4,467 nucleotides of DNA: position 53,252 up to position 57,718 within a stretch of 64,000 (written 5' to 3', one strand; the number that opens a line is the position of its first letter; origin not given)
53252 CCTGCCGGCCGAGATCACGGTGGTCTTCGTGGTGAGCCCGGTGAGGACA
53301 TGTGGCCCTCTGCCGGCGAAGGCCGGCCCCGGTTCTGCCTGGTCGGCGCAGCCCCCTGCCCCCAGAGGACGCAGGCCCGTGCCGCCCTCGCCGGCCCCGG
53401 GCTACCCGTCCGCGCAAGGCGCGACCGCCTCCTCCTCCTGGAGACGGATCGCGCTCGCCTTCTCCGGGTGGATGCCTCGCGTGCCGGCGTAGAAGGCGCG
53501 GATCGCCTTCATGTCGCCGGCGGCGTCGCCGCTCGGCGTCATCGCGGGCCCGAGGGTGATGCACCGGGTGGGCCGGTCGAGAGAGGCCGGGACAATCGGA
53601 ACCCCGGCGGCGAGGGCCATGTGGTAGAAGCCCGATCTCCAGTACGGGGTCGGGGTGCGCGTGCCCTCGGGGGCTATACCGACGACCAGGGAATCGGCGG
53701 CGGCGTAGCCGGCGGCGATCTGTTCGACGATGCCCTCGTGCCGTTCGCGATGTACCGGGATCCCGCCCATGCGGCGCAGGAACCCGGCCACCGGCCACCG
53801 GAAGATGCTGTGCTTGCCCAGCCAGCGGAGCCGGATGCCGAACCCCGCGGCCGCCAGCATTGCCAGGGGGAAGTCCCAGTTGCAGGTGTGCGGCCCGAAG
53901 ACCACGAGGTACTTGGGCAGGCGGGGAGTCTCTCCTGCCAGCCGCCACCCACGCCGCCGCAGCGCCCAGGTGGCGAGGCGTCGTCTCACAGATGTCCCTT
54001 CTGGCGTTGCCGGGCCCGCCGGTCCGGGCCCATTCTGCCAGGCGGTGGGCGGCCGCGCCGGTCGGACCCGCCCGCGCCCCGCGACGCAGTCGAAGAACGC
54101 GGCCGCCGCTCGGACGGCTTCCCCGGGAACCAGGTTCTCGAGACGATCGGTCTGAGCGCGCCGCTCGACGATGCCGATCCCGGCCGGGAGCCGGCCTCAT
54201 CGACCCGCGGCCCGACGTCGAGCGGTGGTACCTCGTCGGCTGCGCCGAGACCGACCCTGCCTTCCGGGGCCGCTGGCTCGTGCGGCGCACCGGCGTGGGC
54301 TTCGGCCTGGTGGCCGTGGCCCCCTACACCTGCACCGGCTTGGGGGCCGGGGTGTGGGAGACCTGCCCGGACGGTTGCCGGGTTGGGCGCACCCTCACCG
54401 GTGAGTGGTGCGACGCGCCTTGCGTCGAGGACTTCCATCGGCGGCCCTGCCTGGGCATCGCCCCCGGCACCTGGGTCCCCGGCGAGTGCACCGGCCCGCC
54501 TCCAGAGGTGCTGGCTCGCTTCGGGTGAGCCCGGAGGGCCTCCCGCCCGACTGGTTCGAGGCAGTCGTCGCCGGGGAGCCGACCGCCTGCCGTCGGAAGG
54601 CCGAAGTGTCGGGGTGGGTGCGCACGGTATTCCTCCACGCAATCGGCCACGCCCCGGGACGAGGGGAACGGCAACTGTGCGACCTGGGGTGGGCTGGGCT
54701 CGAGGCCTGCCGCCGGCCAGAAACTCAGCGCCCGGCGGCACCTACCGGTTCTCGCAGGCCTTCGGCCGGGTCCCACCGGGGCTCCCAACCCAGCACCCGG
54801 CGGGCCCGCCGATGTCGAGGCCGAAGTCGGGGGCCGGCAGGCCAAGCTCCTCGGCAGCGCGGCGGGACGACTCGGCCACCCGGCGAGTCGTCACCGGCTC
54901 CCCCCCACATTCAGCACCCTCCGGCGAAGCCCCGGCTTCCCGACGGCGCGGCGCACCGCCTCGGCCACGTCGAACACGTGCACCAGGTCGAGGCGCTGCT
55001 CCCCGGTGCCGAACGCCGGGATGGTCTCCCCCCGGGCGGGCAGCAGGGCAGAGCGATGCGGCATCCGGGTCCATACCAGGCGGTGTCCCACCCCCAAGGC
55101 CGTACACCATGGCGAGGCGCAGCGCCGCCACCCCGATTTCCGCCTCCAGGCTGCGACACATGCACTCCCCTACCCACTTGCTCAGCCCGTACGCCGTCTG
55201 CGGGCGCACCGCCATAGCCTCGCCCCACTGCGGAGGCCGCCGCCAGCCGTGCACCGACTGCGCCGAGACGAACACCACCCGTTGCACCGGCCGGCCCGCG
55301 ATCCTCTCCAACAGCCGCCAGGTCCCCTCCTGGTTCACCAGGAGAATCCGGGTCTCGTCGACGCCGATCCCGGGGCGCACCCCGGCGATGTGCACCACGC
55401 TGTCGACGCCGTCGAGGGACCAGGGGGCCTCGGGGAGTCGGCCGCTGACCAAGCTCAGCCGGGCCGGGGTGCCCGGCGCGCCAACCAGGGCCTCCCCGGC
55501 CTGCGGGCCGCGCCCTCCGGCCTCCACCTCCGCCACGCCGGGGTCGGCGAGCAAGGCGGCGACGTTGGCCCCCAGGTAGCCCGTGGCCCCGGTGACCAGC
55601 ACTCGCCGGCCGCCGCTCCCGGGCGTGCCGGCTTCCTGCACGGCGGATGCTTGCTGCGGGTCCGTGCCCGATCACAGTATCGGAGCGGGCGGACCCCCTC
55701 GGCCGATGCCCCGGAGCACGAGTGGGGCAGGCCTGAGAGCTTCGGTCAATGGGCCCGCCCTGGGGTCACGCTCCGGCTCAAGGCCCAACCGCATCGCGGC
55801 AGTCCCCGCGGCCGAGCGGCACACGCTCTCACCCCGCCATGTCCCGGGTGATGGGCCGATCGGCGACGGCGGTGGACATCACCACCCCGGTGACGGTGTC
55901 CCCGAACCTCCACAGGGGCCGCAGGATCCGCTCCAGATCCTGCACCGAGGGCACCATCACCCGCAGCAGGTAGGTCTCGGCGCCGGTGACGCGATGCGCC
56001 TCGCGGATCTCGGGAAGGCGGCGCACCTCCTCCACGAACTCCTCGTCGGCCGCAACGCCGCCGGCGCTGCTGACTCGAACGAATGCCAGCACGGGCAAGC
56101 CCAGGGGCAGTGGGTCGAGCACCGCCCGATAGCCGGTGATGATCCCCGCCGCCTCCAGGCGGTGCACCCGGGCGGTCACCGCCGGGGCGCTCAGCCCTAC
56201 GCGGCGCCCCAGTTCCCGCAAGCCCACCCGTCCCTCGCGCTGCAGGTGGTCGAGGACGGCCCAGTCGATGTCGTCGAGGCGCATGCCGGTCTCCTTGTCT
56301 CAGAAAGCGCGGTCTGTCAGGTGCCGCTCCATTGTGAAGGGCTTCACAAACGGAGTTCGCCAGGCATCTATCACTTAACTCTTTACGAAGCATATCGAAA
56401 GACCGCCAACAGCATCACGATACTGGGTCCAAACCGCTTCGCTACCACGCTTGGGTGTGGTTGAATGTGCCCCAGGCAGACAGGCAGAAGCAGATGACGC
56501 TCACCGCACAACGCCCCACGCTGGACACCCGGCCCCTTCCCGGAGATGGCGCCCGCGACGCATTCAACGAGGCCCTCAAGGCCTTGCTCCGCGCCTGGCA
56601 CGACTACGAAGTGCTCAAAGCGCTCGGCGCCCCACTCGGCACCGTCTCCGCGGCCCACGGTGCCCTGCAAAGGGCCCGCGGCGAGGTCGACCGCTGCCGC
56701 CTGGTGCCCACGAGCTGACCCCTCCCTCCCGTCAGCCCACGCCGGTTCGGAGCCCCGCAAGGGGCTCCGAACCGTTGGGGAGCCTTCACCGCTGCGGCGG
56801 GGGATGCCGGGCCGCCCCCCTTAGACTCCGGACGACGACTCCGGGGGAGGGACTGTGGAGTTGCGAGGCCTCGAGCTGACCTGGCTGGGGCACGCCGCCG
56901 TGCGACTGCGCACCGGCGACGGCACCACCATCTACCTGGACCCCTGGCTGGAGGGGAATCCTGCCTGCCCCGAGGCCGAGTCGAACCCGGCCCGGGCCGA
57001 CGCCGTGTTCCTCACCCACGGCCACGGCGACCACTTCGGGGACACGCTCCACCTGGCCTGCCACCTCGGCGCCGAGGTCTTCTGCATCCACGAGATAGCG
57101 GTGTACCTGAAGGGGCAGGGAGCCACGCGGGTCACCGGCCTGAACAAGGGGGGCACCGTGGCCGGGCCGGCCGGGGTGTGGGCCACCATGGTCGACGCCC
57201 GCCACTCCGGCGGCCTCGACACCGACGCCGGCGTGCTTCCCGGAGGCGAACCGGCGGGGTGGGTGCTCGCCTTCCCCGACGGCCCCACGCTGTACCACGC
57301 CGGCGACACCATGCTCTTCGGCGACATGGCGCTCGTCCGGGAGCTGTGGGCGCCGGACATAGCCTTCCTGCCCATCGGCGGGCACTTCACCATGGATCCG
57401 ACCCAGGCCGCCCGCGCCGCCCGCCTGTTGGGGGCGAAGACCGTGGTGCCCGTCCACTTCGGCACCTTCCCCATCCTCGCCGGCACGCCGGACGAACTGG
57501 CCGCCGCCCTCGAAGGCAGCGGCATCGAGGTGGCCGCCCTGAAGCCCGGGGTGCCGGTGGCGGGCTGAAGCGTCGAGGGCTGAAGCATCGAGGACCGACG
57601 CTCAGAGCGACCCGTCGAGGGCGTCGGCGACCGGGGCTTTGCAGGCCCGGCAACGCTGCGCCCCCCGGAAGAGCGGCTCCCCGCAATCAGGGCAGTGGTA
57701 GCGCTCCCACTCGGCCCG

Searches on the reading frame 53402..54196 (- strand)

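Call 38: search_protein_families(library=pfam, proteins=[window:53402-54196:-], max_evalue=0.0001)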
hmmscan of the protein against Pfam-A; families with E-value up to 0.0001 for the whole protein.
window:53402-54196:- (264 aa): 1 family
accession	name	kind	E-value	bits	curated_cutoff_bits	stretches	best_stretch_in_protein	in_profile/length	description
PF01553.26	Acyltransferase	-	6e-13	49.2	23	1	97-205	16-130/132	Acyltransferase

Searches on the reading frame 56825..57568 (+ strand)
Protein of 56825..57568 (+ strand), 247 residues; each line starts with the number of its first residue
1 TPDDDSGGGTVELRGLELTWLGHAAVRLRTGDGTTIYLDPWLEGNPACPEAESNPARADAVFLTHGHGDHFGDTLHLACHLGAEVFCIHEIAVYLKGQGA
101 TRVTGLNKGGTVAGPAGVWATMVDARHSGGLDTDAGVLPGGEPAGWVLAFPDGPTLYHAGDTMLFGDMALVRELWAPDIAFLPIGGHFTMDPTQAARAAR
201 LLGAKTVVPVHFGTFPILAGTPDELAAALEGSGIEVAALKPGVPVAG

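Call 38: search_protein_families(library=pfam, proteins=[window:56825-57568:+], max_evalue=0.0001)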
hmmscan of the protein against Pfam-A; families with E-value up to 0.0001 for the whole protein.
window:56825-57568:+ (247 aa): 3 families
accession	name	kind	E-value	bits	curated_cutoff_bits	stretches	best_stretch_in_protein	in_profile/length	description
PF12706.13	Lactamase_B_2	-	2.3e-26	93.1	27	1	34-212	1-200/200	Beta-lactamase superfamily domain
PF13483.12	Lactamase_B_3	-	3.8e-21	76.2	24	1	17-211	1-160/160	Beta-lactamase superfamily domain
PF00753.33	Lactamase_B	-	1.3e-13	51.7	22.7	1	20-211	3-196/196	Metallo-beta-lactamase superfamily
